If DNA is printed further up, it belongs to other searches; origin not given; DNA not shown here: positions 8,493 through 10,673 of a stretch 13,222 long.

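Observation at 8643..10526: Deacetylase with 'DVE' motif-1 variant and an unassigned ~280-aa N-terminal extracytoplasmic domain; domain order opposite to PgaB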

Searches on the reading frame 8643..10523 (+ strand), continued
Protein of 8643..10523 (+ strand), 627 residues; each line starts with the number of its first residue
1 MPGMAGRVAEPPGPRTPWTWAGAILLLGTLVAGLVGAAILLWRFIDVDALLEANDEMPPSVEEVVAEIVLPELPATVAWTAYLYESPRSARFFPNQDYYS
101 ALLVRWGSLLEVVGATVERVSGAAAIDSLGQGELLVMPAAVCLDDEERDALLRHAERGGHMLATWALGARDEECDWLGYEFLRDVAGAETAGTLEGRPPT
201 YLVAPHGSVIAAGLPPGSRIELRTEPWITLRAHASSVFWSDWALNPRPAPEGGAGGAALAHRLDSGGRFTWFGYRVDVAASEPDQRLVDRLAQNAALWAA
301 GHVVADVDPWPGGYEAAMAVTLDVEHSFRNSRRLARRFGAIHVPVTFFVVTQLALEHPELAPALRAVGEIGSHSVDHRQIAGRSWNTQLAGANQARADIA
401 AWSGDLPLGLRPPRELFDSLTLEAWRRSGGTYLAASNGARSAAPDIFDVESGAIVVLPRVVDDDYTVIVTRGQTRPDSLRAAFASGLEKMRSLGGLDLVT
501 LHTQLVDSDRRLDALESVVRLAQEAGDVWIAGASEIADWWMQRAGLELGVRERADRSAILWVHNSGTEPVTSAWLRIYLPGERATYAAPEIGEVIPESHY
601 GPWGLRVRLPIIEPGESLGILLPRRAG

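Call 20: predict_structure(alignment_id=A1)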
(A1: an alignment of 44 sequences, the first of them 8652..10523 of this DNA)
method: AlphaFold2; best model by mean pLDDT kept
length: 624 residues; sequences in the alignment: 44
mean_pLDDT: 90.7   pTM: 0.87
mean pLDDT of the five models: 90.7, 89.5, 89.1, 88.0, 87.4
residues with pLDDT >= 90: 480; 70-90: 106; 50-70: 24; < 50: 14
segments of 3 or more residues with pLDDT < 50: 1-5, 46-48
pLDDT, mean of each block of 10 residues (from residue 1): 47 71 83 68 51 74 93 97 92 93 97 97 94 96 96 96 94 95 91 76 93 95 86 87 87 92 93 92 97 96 95 97 88 95 92 87 95 88 93 93 94 95 97 95 97 96 92 95 97 96 92 97 97 97 96 95 95 92 91 89 95 97 76
secondary structure, 60 per line:
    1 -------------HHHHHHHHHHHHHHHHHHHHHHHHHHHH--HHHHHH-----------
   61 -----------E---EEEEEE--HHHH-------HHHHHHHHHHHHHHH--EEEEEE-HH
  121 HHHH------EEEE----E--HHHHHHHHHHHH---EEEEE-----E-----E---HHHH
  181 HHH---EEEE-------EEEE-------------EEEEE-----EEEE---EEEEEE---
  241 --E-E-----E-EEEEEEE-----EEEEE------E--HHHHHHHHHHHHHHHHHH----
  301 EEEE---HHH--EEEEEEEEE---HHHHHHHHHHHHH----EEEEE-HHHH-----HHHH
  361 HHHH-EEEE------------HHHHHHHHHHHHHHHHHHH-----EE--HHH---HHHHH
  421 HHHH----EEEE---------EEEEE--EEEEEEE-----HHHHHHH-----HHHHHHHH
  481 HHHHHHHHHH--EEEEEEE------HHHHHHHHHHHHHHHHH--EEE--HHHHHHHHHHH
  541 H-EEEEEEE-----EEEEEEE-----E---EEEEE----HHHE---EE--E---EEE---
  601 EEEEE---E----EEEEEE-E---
elements in order: H14-41 H44-49 E76-81 H84-87 H95-109 E112-117 H119-124 E131-134 H142-153 E157-161 H177-183 E187-190 E198-201 E215-219 E225-228 E232-237 E253-259 E265-269 H279-296 E301-304 E313-321 H325-337 E342-346 H348-351 H357-364 E366-369 H382-400 H416-424 E429-432 E442-446 E449-455 H461-467 H473-490 E493-499 H506-522 E525-527 H530-541 E543-549 E555-561 E571-575 E595-597 E601-605 E614-619

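Call 24: fold_search(model_id=the predicted structure, library=pdb)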
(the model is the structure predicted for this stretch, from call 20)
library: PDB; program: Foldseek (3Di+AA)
matches with E <= 10: 1530; with E <= 0.001: 195
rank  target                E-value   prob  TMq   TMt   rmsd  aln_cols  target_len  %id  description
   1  3rxz_B                2.3e-14  1.00  0.34  0.72   3.2       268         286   26  Crystal structure of putative polysaccharide deacetylase from Mycobacterium smegmatis (released 2011-06-22)
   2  3rxz_A                1.0e-13  1.00  0.34  0.71   3.2       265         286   26  Crystal structure of putative polysaccharide deacetylase from Mycobacterium smegmatis (released 2011-06-22)
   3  3rxz_C                1.1e-13  1.00  0.32  0.68   4.8       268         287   26  Crystal structure of putative polysaccharide deacetylase from Mycobacterium smegmatis (released 2011-06-22)
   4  3cl6_A                1.0e-11  1.00  0.31  0.62   4.7       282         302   18  Crystal structure of Puue Allantoinase (released 2008-06-10)
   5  3s6o_A                1.9e-11  1.00  0.33  0.65   3.7       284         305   19  Crystal structure of a Polysaccharide deacetylase family protein from Burkholderia pseudomallei (released 2011-06-15)
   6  1z7a_A                2.7e-11  1.00  0.32  0.63   4.5       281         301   19  Crystal structure of probable Polysaccharide deacetylase from Pseudomonas aeruginosa PAO1 (released 2005-05-10)
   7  1z7a_F                3.2e-11  1.00  0.35  0.69   3.0       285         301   18  Crystal structure of probable Polysaccharide deacetylase from Pseudomonas aeruginosa PAO1 (released 2005-05-10)
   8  9cgy                  5.3e-11  1.00  0.37  0.29  14.3       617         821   14  Structure of the Pel modification enzyme PelA from Pseudomonas thermotolerans (released 2025-05-14)
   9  1z7a_C                5.7e-11  1.00  0.32  0.63   4.7       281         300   19  Crystal structure of probable Polysaccharide deacetylase from Pseudomonas aeruginosa PAO1 (released 2005-05-10)
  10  3s6o_C                6.3e-11  1.00  0.32  0.62   4.6       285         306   19  Crystal structure of a Polysaccharide deacetylase family protein from Burkholderia pseudomallei (released 2011-06-15)
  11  3qbu_A                8.7e-10  1.00  0.32  0.65   5.6       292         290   17  Crystal structure of putative peptidoglycan deactelyase (HP0310) from Helicobacter pylori (released 2011-05-25)
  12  5xb7_F                2.4e-09  1.00  0.24  0.22  12.9       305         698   17  GH42 alpha-L-arabinopyranosidase from Bifidobacterium animalis subsp. lactis Bl-04 (released 2017-11-01)
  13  7fbw                  2.6e-09  1.00  0.27  0.83   2.9       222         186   19  Acetylxylan esterase from Caldanaerobacter subterraneus subsp. tengcongensis (released 2021-10-27)
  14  6hm9                  3.2e-09  1.00  0.28  0.60   4.4       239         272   18  Crystal structure of a BA3943 mutant,a CE4 family pseudoenzyme with restored enzymatic activity. (released 2019-10-09)
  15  5xb7_C                3.2e-09  1.00  0.23  0.22  11.2       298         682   16  GH42 alpha-L-arabinopyranosidase from Bifidobacterium animalis subsp. lactis Bl-04 (released 2017-11-01)
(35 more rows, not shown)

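Call 30: search_solved_structures(query=A1, max_evalue=10, show_alignments=0)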
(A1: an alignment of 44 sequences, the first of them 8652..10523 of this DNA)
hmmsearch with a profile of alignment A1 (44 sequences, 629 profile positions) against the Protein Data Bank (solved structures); distinct sequences matched with E-value up to 10: 35.
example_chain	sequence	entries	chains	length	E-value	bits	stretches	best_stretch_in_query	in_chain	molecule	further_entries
3rxz_A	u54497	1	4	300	2.3e-17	65.5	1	335-540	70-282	Polysaccharide deacetylase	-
5lfz_A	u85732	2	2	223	1.8e-08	36.2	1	330-412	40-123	ArCE4A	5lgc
1z7a_A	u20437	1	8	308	2.2e-08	35.9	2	497-540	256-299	conserved hypothetical protein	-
7y51_A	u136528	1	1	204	4.1e-08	35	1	333-427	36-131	Predicted xylanase/chitin deacetylase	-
3cl6_A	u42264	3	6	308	4.7e-08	34.8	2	497-540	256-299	Puue allantoinase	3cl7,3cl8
7fbw_A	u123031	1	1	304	9.6e-08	33.7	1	333-427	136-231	Predicted xylanase/chitin deacetylase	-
1ny1_A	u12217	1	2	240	9.8e-08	33.7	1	325-428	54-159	Probable polysaccharide deacetylase pdaA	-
1w1a_1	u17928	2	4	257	1.1e-07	33.5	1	326-428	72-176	PROBABLE POLYSACCHARIDE DEACETYLASE PDAA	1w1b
1w17_A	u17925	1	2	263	1.2e-07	33.4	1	326-428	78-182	PROBABLE POLYSACCHARIDE DEACETYLASE PDAA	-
7bly_A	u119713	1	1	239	2.5e-07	32.4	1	332-436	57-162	Aspergillus niger contig An12c0130, genomic contig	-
3s6o_A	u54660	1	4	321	3.1e-07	32.1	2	332-414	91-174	Polysaccharide deacetylase family protein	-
6hm9_A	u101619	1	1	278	9.6e-07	30.4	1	331-417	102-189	Putative polysaccharide deacetylase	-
2j13_A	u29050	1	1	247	9.8e-07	30.4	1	329-427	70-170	POLYSACCHARIDE DEACETYLASE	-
6hpa_A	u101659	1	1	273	4e-06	28.4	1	318-417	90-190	Putative polysaccharide deacetylase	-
7bkf_A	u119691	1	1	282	1.2e-05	26.8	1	331-417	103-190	Putative polysaccharide deacetylase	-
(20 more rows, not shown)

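Call 77: find_encoding_contigs(protein=P0065, flank=10000, max_places=1)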
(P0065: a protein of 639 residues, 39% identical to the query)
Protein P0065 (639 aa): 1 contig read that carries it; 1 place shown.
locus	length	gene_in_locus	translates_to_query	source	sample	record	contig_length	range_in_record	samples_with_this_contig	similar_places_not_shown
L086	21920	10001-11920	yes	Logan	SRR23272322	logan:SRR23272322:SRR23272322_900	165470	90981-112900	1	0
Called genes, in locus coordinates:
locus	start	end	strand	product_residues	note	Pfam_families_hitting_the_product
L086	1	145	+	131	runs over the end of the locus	-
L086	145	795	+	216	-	-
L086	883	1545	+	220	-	PF00127:Copper-bind (faint), PF13620:CarboxypepD_reg (weak)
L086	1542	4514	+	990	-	PF00672:HAMP, PF00211:Guanylate_cyc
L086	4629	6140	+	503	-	PF06745:ATPase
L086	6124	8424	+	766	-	PF13176:TPR_7 (faint), PF13428:TPR_14 (faint), PF13432:TPR_16 (faint), PF24575:TPR_Slam (faint), PF13424:TPR_12 (faint), PF07719:TPR_2 (faint), PF14559:TPR_19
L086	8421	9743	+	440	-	PF13506:Glyco_transf_21, PF00535:Glycos_transf_2, PF13641:Glyco_tranf_2_3, PF13632:Glyco_trans_2_3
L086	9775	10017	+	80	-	-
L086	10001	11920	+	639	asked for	PF01522:Polysacc_deac_1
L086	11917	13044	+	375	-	PF00704:Glyco_hydro_18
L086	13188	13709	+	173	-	PF09835:DUF2062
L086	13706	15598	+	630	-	PF05359:DUF748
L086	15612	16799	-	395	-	PF13641:Glyco_tranf_2_3, PF00535:Glycos_transf_2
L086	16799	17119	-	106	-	-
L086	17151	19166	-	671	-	PF11992:TgpA_N, PF01841:Transglut_core, PF13559:DUF4129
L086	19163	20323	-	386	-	PF01882:DUF58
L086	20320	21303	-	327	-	PF20030:bpMoxR, PF05496:RuvB_N (faint), PF00004:AAA (weak), PF07726:AAA_3, PF07728:AAA_5, PF17863:AAA_lid_2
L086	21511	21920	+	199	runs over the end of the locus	PF02085:Cytochrom_CIII (faint), PF14537:Cytochrom_c3_2 (faint), PF14522:Cytochrome_C7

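Call 78: find_encoding_contigs(protein=P0004, flank=10000, max_places=1)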
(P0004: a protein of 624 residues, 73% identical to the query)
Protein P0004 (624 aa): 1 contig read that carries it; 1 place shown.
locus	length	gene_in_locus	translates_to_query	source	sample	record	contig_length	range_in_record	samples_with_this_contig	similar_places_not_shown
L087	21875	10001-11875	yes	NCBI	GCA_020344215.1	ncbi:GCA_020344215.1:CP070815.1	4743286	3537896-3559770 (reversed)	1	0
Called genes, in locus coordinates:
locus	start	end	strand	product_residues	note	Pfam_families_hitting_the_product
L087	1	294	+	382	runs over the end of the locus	PF02687:FtsX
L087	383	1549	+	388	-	PF12704:MacB_PCD, PF02687:FtsX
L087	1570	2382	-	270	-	PF13349:DUF4097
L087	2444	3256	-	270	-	-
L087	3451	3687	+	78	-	-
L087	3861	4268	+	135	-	-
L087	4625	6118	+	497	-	PF06745:ATPase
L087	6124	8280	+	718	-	PF07719:TPR_2 (faint), PF12895:ANAPC3 (faint), PF13174:TPR_6 (faint), PF13428:TPR_14 (faint), PF13432:TPR_16 (faint), PF24575:TPR_Slam (faint), PF23914:TPR_CcmH_CycH (faint), PF14559:TPR_19, +1 more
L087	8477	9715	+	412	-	PF13506:Glyco_transf_21, PF00535:Glycos_transf_2, PF10111:Glyco_tranf_2_2 (weak), PF13641:Glyco_tranf_2_3, PF01644:Chitin_synth_1 (faint), PF03142:Chitin_synth_2 (weak), PF13632:Glyco_trans_2_3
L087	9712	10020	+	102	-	-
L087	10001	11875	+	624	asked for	PF01522:Polysacc_deac_1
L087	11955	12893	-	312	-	PF00753:Lactamase_B, PF23023:Anti-Pycsar_Apyc1 (weak), PF12706:Lactamase_B_2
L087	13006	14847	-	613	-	PF07719:TPR_2 (faint), PF00515:TPR_1 (faint), PF13181:TPR_8 (faint), PF13414:TPR_11 (faint), PF13424:TPR_12 (faint), PF13428:TPR_14 (faint), PF13431:TPR_17 (faint), PF13432:TPR_16 (weak), +1 more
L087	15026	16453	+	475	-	PF01120:Alpha_L_fucos, PF00754:F5_F8_type_C, PF22633:F5_F8_type_C_2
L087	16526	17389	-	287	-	PF14371:DUF4412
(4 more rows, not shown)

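Call 81: search_protein_families(library=ncbifam, proteins=[L086:11917-13041:+, L086:8421-9740:+], max_evalue=0.00001)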
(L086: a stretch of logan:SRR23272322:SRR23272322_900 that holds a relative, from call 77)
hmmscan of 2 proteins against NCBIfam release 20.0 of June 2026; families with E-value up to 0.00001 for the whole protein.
L086:11917-13041:+ (375 aa): 0 families

L086:8421-9740:+ (440 aa): 25 families
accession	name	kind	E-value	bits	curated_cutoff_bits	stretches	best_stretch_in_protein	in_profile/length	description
TIGR03937.1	PgaC_IcaA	equivalog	2.3e-63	214.6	422.3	1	52-382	12-339/407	poly-beta-1,6-N-acetyl-D-glucosamine synthase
TIGR04242.1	nodulat_NodC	equivalog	3.1e-32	112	550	1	79-311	42-285/395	chitooligosaccharide synthase NodC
TIGR03965.1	mycofact_glyco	equivalog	4.4e-31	108.3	280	1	81-309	70-299/467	mycofactocin biosynthesis glycosyltransferase MftF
TIGR03111.1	glyc2_xrt_Gpos1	hypoth_equivalog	4.1e-27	95.1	363.95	1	63-381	27-363/439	TIGR03111 family XrtG-associated glycosyltransferase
NF041875.1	EPS_EpsD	equivalog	1.2e-26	93.9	370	1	87-307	1-224/325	exopolysaccharide biosynthesis glycosyltransferase EpsD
TIGR03030.1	CelA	equivalog_domain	6.3e-26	90.6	699.1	2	244-323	311-390/714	UDP-forming cellulose synthase catalytic subunit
NF053846.1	glyco_with_XrtP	equivalog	1.6e-23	83.1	520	1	44-384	4-368/440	XrtP-associated glycosyltransferase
TIGR03472.1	HpnI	equivalog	3.6e-22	78.7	310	1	74-387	30-347/373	bacteriohopanetetrol glucosamine biosynthesis glycosyltransferase HpnI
TIGR04283.1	glyco_like_mftF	equivalog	4.3e-21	75.5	182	1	87-287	1-182/221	TIGR04283 family arsenosugar biosynthesis glycosyltransferase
NF008558.0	PRK11498.1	equivalog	8.1e-18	63.7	992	2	242-321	433-512/872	UDP-forming cellulose synthase catalytic subunit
NF038299.1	EPS_HpsN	equivalog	7.9e-15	54.6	425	1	85-204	1-120/317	hormogonium polysaccharide biosynthesis glycosyltransferase HpsN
NF007482.0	PRK10073.1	equivalog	9.9e-15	54.4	423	1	84-180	5-99/334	glycosyltransferase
TIGR03469.1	HpnB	hypoth_equivalog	5.1e-12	45.5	379.25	1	80-257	39-228/386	hopene-associated glycosyltransferase HpnB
NF047683.1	TeichurnBiosyTuaG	equivalog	5.2e-12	45.9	400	1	83-179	4-99/252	teichuronic acid biosynthesis protein TuaG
NF045692.1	OglycostaseCruG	equivalog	1.6e-11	43.8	600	1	81-286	37-251/386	2'-O-glycosyltransferase CruG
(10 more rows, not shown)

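Call 97: search_solved_structures(query=A4, max_evalue=10, show_alignments=0)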
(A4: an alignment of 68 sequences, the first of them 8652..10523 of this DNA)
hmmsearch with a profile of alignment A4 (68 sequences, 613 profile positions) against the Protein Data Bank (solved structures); distinct sequences matched with E-value up to 10: 53.
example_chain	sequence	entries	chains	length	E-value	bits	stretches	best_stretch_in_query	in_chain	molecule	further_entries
3rxz_A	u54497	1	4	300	2.9e-29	105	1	312-521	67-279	Polysaccharide deacetylase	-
1z7a_A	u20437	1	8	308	1.6e-20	76.1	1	311-524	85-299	conserved hypothetical protein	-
3s6o_A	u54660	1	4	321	4.8e-18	67.9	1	311-536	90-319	Polysaccharide deacetylase family protein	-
7bly_A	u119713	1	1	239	9.4e-18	66.9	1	312-445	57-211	Aspergillus niger contig An12c0130, genomic contig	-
3cl6_A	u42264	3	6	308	1.7e-17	66.1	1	311-524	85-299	Puue allantoinase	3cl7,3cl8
7y51_A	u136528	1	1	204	4.6e-15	58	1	312-429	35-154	Predicted xylanase/chitin deacetylase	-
7fbw_A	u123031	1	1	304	1.3e-14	56.6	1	312-428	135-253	Predicted xylanase/chitin deacetylase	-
2y8u_A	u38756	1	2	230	2.1e-13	52.5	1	312-417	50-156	CHITIN DEACETYLASE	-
8hfa_A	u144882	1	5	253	4.9e-13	51.3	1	311-418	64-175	NodB homology domain-containing protein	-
4m1b_A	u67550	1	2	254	5.5e-13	51.2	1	296-429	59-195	Polysaccharide deacetylase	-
2j13_A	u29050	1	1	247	1.7e-11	46.3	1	310-412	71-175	POLYSACCHARIDE DEACETYLASE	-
5lfz_A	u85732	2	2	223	6.3e-11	44.4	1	311-392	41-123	ArCE4A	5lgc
5o6y_A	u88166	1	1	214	6.5e-11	44.3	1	312-401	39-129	Peptidoglycan N-acetylglucosamine deacetylase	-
1ny1_A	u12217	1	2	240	3e-10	42.2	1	311-412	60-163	Probable polysaccharide deacetylase pdaA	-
3qbu_A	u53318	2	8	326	3e-10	42.2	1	312-520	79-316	Putative uncharacterized protein | peptidoglycan deacetylase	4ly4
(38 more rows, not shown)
